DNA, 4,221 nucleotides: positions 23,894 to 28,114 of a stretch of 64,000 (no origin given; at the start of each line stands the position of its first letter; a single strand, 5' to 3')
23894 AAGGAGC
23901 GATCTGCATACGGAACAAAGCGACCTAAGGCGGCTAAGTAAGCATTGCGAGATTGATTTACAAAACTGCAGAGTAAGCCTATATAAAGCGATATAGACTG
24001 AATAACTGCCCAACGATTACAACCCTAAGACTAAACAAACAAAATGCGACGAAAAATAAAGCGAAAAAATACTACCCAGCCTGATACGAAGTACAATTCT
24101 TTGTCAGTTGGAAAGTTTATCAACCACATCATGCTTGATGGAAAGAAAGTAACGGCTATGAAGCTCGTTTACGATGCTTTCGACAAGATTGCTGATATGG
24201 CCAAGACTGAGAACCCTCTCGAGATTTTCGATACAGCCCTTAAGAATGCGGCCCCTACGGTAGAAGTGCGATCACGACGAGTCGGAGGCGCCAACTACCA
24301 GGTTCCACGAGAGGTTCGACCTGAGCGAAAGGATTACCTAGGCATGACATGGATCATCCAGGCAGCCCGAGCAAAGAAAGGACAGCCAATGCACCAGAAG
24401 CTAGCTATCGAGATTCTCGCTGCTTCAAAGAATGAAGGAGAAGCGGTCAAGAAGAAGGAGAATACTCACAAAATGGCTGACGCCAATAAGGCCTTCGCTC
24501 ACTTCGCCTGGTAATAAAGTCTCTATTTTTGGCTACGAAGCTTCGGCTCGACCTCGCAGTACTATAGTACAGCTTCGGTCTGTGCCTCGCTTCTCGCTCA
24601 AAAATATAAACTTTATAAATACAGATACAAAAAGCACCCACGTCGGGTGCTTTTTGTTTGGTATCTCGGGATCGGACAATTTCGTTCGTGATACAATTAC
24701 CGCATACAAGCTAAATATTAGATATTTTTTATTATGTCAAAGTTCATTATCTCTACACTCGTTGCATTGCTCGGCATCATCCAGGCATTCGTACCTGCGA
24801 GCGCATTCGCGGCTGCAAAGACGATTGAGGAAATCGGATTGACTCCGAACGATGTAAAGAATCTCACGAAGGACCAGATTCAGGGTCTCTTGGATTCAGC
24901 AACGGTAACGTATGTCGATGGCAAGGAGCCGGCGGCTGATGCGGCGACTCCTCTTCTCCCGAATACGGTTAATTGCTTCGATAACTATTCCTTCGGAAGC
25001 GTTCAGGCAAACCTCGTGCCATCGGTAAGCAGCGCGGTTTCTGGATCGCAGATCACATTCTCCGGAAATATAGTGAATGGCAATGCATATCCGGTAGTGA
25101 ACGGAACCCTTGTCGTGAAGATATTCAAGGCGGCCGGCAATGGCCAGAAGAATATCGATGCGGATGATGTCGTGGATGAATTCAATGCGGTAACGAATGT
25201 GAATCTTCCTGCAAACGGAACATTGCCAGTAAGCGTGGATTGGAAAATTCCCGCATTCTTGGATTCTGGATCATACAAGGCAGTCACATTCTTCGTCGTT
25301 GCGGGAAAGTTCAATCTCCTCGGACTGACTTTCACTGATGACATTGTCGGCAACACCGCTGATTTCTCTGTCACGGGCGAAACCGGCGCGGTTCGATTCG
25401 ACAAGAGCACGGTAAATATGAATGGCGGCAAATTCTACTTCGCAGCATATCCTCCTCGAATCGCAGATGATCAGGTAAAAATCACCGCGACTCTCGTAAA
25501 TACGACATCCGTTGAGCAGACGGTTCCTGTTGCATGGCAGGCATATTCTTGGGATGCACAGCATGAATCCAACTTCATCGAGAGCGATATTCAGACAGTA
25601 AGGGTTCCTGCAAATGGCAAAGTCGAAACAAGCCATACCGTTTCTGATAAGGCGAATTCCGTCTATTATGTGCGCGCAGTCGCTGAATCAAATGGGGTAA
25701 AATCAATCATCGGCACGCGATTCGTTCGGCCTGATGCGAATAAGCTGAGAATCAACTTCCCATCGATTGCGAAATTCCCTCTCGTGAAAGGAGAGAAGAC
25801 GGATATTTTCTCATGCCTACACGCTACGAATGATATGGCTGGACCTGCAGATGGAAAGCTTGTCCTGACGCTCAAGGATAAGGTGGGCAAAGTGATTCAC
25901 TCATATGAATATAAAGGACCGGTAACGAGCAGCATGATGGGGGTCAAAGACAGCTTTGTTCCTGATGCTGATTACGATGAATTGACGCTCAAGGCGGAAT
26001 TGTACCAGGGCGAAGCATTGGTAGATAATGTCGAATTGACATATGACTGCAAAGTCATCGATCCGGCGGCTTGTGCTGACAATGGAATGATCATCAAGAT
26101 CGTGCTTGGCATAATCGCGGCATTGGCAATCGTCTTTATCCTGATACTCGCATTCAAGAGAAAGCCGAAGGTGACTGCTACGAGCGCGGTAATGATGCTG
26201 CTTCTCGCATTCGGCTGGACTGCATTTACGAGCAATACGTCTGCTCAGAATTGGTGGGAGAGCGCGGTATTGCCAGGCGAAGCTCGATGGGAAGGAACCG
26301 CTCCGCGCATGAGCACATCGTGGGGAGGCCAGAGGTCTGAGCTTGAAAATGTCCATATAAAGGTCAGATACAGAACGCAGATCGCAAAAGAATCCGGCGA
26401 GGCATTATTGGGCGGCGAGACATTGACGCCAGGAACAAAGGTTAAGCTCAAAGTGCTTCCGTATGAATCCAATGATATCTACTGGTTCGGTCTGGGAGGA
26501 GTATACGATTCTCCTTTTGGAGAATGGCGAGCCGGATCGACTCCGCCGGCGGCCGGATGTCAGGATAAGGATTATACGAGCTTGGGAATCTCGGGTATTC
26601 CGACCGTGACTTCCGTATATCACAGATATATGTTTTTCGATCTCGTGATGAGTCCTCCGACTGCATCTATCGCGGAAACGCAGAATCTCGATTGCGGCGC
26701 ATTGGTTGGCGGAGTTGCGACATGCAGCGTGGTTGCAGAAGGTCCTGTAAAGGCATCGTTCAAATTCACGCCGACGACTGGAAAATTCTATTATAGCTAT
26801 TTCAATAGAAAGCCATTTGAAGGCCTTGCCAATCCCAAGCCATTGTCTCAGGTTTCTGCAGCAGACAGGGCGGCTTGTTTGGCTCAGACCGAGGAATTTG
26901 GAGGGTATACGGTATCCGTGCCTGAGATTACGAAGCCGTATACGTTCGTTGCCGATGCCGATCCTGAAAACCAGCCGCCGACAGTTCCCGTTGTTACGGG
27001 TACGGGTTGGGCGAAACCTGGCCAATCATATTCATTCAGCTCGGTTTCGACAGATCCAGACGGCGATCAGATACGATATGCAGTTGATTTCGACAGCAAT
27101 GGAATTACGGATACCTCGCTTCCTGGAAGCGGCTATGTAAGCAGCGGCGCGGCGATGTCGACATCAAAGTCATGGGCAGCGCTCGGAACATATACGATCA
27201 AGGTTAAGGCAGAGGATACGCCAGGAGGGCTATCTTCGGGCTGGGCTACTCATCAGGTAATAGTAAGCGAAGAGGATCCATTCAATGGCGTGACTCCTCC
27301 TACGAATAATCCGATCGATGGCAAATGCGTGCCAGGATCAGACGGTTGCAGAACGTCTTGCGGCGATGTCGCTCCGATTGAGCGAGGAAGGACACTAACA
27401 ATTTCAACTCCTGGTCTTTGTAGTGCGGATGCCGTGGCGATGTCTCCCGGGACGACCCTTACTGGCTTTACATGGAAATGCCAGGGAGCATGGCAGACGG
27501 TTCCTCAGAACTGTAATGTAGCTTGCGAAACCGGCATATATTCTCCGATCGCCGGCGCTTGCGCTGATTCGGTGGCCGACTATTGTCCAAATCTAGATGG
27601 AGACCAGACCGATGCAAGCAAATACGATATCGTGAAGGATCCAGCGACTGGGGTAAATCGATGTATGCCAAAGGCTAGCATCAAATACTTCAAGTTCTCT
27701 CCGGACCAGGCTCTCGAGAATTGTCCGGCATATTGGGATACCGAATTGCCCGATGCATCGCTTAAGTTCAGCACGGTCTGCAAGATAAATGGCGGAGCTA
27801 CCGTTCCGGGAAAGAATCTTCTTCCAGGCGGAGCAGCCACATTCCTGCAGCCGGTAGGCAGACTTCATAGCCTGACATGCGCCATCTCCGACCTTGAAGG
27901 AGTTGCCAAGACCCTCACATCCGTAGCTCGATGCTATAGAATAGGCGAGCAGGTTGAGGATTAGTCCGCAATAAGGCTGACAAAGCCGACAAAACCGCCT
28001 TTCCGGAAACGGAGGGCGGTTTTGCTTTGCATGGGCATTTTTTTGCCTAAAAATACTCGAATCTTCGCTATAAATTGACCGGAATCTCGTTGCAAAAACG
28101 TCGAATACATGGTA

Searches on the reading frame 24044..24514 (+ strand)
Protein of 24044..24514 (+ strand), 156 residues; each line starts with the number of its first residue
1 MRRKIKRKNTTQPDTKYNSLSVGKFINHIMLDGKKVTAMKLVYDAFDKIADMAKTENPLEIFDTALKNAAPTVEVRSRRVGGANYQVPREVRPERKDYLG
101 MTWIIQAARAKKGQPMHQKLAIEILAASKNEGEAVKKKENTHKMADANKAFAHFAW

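Call 15: search_protein_families(library=pfam, proteins=[window:24044-24514:+], max_evalue=0.001)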
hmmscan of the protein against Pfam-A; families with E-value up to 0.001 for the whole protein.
window:24044-24514:+ (156 aa): 1 family
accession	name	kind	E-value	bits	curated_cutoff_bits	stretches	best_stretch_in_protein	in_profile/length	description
PF00177.27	Ribosomal_S7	-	1.8e-56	190.3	24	1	1-149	1-148/148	Ribosomal protein S7p/S5e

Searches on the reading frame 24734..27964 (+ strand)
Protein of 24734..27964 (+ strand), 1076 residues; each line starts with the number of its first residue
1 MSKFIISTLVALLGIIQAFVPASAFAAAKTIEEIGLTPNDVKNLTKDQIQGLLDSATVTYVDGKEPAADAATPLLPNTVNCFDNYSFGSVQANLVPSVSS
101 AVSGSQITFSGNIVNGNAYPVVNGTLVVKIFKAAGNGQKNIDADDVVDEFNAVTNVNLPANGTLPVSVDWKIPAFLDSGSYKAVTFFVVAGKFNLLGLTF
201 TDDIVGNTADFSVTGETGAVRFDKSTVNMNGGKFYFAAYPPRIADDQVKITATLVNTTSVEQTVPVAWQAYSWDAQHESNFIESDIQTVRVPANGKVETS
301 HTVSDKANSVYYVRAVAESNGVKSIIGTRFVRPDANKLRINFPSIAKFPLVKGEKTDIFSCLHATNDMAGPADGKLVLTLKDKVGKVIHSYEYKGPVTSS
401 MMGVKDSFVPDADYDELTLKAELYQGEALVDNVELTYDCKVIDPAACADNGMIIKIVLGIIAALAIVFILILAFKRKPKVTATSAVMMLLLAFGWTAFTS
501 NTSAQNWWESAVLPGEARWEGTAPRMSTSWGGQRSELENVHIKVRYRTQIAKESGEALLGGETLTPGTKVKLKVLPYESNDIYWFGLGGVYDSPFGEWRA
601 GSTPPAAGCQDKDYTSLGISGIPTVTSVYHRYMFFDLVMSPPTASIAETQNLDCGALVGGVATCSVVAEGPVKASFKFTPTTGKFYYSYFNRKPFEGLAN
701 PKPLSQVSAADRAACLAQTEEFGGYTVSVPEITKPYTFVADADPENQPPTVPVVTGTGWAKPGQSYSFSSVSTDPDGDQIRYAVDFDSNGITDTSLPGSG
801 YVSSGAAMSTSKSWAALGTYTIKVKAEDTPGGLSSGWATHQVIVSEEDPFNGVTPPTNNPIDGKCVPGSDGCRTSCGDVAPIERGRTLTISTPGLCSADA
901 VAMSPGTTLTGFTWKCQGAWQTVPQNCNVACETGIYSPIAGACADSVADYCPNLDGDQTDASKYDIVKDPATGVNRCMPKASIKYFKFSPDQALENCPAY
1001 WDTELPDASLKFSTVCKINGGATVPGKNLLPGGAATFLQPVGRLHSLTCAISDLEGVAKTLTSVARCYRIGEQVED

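Call 15: search_protein_families(library=pfam, proteins=[window:24734-27964:+], max_evalue=0.001)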
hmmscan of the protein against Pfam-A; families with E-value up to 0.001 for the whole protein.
window:24734-27964:+ (1076 aa): 2 families
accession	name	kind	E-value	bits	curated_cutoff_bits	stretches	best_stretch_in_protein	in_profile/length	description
PF00801.26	PKD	-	0.00056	20.3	23.5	1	755-834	6-73/80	PKD domain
PF18911.6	PKD_4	-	0.00071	20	27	0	746-839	1-80/85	PKD domain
